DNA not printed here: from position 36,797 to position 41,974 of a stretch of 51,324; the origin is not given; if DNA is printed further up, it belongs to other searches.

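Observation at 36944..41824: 1626-aa head-module protein combines a DNA end-repair toolkit with two Dam-like methyltransferases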

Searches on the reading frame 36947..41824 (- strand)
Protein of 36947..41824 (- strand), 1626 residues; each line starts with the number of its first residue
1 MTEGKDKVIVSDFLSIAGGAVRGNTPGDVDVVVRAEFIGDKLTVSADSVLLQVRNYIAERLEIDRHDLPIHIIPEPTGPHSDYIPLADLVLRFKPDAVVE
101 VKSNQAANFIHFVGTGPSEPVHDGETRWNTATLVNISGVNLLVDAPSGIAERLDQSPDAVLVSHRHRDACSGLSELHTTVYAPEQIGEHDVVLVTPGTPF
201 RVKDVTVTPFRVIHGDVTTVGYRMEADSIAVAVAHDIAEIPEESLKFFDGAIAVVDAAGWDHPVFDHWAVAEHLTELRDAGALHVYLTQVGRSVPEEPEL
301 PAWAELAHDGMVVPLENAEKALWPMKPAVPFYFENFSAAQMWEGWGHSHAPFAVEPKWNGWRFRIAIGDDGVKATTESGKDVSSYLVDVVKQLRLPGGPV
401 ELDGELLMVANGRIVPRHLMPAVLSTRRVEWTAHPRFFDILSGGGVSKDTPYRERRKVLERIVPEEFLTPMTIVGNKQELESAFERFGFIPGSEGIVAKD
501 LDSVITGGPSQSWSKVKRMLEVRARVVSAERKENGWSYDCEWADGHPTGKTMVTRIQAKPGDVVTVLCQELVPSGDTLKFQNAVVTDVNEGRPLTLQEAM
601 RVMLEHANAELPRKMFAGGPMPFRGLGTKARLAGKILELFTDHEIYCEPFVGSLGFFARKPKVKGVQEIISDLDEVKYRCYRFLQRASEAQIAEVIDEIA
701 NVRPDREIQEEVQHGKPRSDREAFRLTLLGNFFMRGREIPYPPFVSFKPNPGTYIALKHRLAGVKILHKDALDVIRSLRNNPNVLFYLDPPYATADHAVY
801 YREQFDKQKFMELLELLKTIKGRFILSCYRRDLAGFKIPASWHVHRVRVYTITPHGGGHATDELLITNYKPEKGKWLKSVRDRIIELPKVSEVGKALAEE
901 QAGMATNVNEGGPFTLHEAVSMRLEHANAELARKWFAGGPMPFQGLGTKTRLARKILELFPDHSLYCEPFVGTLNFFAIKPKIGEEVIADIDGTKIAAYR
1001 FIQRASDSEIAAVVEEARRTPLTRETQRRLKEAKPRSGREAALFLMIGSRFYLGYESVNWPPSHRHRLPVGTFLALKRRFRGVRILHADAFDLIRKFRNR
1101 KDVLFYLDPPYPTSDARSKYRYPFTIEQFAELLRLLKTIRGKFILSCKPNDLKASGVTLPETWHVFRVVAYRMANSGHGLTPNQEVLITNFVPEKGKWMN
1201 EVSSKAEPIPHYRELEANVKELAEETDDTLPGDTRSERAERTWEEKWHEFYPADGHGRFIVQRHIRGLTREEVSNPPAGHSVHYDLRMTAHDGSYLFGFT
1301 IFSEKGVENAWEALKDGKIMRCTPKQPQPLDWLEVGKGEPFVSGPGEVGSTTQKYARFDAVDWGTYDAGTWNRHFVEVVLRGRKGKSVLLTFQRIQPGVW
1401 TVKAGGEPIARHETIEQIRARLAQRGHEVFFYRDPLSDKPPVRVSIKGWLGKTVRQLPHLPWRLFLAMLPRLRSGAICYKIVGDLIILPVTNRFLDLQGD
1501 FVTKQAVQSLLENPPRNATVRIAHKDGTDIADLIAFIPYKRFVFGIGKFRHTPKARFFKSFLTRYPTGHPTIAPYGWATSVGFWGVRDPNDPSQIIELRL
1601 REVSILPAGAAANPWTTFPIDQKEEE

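Call 3: search_protein_families(library=pfam, proteins=[window:36947-41824:-], max_evalue=1)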
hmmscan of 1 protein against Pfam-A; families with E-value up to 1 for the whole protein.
window:36947-41824:- (1626 aa): 4 families
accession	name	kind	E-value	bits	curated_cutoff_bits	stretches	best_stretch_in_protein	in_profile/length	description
PF02086.21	MethyltransfD12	-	2.6e-25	90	22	4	947-1019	3-75/253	D12 class N6 adenine-specific DNA methyltransferase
PF01068.26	DNA_ligase_A_M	-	1e-13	51.9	26.2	1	349-517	19-204/204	ATP dependent DNA ligase domain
PF12706.13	Lactamase_B_2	-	1.1e-08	35.4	27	1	153-287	25-197/200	Beta-lactamase superfamily domain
PF13483.12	Lactamase_B_3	-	0.13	12.7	24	1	133-248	11-122/160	Beta-lactamase superfamily domain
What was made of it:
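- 40865..41497 (-): aa 110-320: metallo-beta-lactamase-fold hydrolase (PhnP/RNase Z-like), motif HRHRDA instead of HxHxDH. Pfam PF12706, 35.4 bits against cut-off 27 (call 3).
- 39980..40852 (-): aa 325-615: ATP-dependent DNA ligase adenylation domain plus the following, probably OB-fold, region. Motifs: I KWNGWR, III DGE, IIIa FFD, IV EGIVAK, V WSKVK. Pfam PF01068, 51.9 bits against 26.2 (call 3).
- On ATP-dependent DNA ligase (PF01068): 51.9 bits against 26.2 (call 3)
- On Dam family / D12 N6-adenine methyltransferase (PF02086): 90 bits against 22, four stretches (call 3).
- On Metallo-beta-lactamase fold (PF12706): 35.4 bits against 27 (call 3)
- On P1 DarB-type antirestriction protein: The methyltransferases are D12 class (call 3).
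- Checked: Three domain types pass Pfam's own cut-offs (call 3):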

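Call 4: search_protein_families(library=phrogs, proteins=[window:36947-41824:-], max_evalue=0.1)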
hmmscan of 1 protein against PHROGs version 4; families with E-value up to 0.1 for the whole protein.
window:36947-41824:- (1626 aa): 8 families
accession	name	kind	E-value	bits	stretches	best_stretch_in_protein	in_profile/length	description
phrog_56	-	other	1.6e-62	213.7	2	948-1194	70-326/647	DNA methyltransferase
phrog_1996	-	other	4.1e-40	138.2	2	757-873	30-145/150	DNA methyltransferase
phrog_13242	-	unknown function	1.2e-26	94.7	2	628-872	34-278/450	-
phrog_114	-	DNA, RNA and nucleotide metabolism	3e-18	66.7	1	349-573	238-486/634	ATP-dependent DNA ligase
phrog_23217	-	unknown function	1.6e-16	61.5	2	943-1043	7-104/109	-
phrog_392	-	other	1.7e-09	38.6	1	137-243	26-156/348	metal-dependent hydrolase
phrog_28718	-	unknown function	0.00012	23.2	0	1080-1144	57-119/172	-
phrog_26713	-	other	0.0097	16.8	0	784-807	29-52/74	methyltransferase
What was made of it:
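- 39050..39964 (-): aa 621-925: Dam-family (D12) N6-adenine methyltransferase, copy A (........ ... DPPY). Pfam PF02086 and PHROG methyltransferases (calls 3, 4).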

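Call 5: search_solved_structures(query=window:36947-41824:-, max_evalue=1)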
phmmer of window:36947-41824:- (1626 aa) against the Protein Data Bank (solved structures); distinct sequences matched with E-value up to 1: 11.
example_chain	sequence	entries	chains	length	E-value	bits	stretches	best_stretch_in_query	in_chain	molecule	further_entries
3gde_A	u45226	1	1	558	9.4e-11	42.3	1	314-547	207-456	DNA ligase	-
4eq5_A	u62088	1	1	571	1.1e-06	28.9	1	354-527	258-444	DNA ligase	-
1vs0_A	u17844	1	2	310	2.1e-06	27.9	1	346-518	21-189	Putative DNA ligase-like protein Rv0938/MT0965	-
6nhz_A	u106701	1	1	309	1.6e-05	25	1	346-518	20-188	ATP-dependent DNA ligase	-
6nhx_A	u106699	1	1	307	1.6e-05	25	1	346-518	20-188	ATP-dependent DNA ligase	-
3py5_A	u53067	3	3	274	4.5e-05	23.5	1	186-291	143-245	Beta-lactamase-like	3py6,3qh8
3md7_A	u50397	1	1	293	5.7e-05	23.2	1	186-291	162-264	Beta-lactamase-like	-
3g1p_A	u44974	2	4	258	0.16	11.7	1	194-262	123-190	Protein phnP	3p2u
1jm1_A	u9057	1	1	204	0.27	11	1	1406-1463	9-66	Rieske iron-sulfur protein soxF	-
7t28_A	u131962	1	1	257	0.36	10.6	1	112-198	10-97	Putative metal-dependent hydrolase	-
6y09_C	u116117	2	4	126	0.81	9.4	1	1145-1233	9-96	Autophagy-related protein 16-1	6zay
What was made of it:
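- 40865..41497 (-): PDB 3py5/3md7/PhnP (call 5).
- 39980..40852 (-): PDB ligases 3gde and 1vs0, the Mtb LigD ligase domain (call 5).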

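Call 10: search_dna_similar(query=window:36947-41824:-, collection=phages, mode=protein, max_rows=30)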
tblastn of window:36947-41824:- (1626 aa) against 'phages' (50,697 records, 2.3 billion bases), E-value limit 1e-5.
Records with a match: 144; places in all: 144; records where one place covers at least 80% of the query: 0.
Best place of each record, by identity: <60% 144.
By first word of the organism name: Burkholderia 27; Bacteriophage 16; Pseudomonas 13; Campylobacter 11; Mycobacterium 5; Caudoviricetes 5; Microcystis 5; Listeria 5; Thermus 4; Streptococcus 3; and 32 more.
By host as written in the record: - 18; Burkholderia sp. 16; Helicobacter heilmannii 6; Pseudomonas aeruginosa 4; Thermus thermophilus HB8 3; Burkholderia pseudomallei 3; Microcystis aeruginosa 3; Haloarcula vallismortis 3; and 74 more.
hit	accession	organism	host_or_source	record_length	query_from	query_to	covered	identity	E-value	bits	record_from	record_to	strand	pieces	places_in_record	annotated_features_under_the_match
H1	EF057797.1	Vibrio phage VP882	Vibrio parahaemolyticus O3:K6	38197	623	1215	36%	26.0%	1e-10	143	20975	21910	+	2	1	DNA adenine methylase | p26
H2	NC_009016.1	Vibrio phage VP882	Vibrio parahaemolyticus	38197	623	1215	36%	26.0%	1e-10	143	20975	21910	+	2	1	DNA methyltransferase | p26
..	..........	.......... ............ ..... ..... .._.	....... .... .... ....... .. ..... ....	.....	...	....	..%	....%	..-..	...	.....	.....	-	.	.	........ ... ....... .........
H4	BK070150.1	Bacteriophage sp.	Helicobacter sp. 12S02232-10 genome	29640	606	1191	32%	28.9%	1e-10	135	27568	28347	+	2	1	hypothetical protein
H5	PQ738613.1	Escherichia phage PhiKM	Escherichia coli (uropathogenic)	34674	626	1213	32%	27.7%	1e-13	144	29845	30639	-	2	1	DNA adenine methylase | hypothetical protein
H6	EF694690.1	Campylobacter phage CGC-2007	Campylobacter jejuni strain 00-6470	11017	622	1191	31%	28.7%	1e-12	141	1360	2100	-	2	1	cje0220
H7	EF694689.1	Campylobacter phage CGC-2007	Campylobacter jejuni strain 00-3477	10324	622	1191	31%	28.7%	6e-13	139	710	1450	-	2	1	cje0220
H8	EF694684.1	Campylobacter phage CGC-2007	Campylobacter jejuni strain 00-0949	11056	622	1191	31%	28.4%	2e-11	134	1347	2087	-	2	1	cje0220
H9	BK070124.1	Bacteriophage sp.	Helicobacter heilmannii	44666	626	1191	33%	26.6%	1e-11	136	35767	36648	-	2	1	Methyl-directed repair DNA adenine methylase | hypothetical protein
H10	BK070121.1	Bacteriophage sp.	Helicobacter heilmannii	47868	626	1191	33%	26.6%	1e-11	136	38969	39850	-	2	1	DNA adenine methylase | hypothetical protein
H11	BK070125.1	Bacteriophage sp.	Helicobacter heilmannii ASB1.4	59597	626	1191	33%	26.6%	1e-11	136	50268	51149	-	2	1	Methyl-directed repair DNA adenine methylase | hypothetical protein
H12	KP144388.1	Geobacillus virus E3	failed fermentation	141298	622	1191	31%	28.2%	6e-14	149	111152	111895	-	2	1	putative DNA adenine methylase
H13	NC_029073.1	Geobacillus virus E3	failed fermentation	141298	622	1191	31%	28.2%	6e-14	149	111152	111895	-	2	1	DNA methyltransferase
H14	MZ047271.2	Campylobacter phage PC10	Campylobacter jejuni L26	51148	622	1191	31%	28.2%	2e-12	136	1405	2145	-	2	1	DNA adenine methylase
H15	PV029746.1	Pseudomonas phage Phipami28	Pseudomonas aeruginosa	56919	604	1146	31%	27.7%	3e-14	153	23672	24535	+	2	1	DNA adenine methyltransferase | hypothetical protein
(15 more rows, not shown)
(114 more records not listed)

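Call 12: find_homologous_proteins(query=window:36947-41824:-, max_evalue=0.00001)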
Query window:36947-41824:- (1626 aa): 8 proteins with E <= 0.00001 among 8000 candidates.
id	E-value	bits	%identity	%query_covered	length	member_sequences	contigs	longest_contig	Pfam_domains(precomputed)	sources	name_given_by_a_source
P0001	0.0e+0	2936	100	78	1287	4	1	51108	PF12706.14,PF02086.22,PF01068.27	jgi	-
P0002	0.0e+0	2691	91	55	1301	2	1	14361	PF12706.14,PF02086.22,PF01068.27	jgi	jgi:DNA adenine methylase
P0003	0.0e+0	1968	79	36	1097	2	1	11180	PF02086.22,PF01068.27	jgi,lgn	-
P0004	0.0e+0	1936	76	44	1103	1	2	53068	PF02086.22,PF01068.27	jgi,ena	-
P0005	0.0e+0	1053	44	55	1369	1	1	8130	PF12706.14,PF02086.22,PF01068.27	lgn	-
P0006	0.0e+0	1047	42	55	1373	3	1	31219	PF12706.14,PF02086.22,PF01068.27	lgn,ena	-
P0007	8.6e-125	435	35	25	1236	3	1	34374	PF12706.14,PF01068.27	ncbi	-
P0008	2.9e-77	278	36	15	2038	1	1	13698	PF12706.14,PF10123.15,PF14550.12,PF01068.27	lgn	-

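Call 26: find_encoding_contigs(protein=P0007, flank=10000, max_places=3)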
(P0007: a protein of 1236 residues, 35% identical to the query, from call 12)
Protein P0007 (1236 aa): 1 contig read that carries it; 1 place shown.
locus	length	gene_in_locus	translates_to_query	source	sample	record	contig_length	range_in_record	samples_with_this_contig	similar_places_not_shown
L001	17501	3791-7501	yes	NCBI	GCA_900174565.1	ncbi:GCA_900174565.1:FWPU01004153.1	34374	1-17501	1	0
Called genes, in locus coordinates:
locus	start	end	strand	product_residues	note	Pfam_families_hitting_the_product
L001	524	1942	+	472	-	PF20441:TerL_nuclease (weak)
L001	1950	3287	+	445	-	-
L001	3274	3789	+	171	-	-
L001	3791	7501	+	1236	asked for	PF01068:DNA_ligase_A_M, PF12706:Lactamase_B_2 (weak)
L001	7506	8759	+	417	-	-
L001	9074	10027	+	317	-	-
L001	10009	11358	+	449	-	PF15902:Sortilin-Vps10 (faint)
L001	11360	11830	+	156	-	-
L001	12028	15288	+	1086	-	-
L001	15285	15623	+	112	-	-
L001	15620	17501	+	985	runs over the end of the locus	-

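Call 29: find_encoding_contigs(protein=P0008, flank=10000, max_places=3)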
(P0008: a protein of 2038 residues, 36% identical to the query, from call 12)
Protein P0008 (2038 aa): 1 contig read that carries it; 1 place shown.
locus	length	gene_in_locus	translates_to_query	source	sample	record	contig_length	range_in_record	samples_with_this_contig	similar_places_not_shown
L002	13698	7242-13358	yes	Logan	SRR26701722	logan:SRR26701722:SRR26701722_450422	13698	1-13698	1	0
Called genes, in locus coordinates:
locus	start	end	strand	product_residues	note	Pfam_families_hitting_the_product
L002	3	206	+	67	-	?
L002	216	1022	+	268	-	PF01555:N6_N4_Mtase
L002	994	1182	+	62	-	-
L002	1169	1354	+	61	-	-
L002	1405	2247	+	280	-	-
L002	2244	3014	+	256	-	-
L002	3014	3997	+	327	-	PF02348:CTP_transf_3, PF12804:NTP_transf_3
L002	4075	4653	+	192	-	-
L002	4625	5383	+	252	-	-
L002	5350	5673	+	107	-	-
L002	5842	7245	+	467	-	PF21919:P23-45_portal_barrel (weak), PF06074:Portal_Mu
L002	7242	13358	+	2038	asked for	PF10123:Mu-like_Pro_N, PF12706:Lactamase_B_2 (weak), PF01068:DNA_ligase_A_M, PF14550:Peptidase_S78_2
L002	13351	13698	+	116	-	?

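Call 33: find_encoding_contigs(protein=P0001, flank=10000, max_places=3)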
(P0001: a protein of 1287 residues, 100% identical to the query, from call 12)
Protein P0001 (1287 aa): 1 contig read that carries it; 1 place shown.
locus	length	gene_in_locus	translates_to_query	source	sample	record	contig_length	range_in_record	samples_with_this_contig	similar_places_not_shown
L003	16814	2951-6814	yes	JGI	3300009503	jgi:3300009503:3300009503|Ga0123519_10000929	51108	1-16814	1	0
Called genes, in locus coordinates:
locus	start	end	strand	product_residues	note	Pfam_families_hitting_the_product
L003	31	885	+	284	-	-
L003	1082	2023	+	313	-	-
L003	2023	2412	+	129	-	-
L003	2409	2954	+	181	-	-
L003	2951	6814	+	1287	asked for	PF12706:Lactamase_B_2, PF01068:DNA_ligase_A_M, PF02086:MethyltransfD12 (weak)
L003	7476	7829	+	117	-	-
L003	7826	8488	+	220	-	-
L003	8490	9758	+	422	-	-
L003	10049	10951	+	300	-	-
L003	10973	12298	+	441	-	PF25852:DUF6242_C (weak)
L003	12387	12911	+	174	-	-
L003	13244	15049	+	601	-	-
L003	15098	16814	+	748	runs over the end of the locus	-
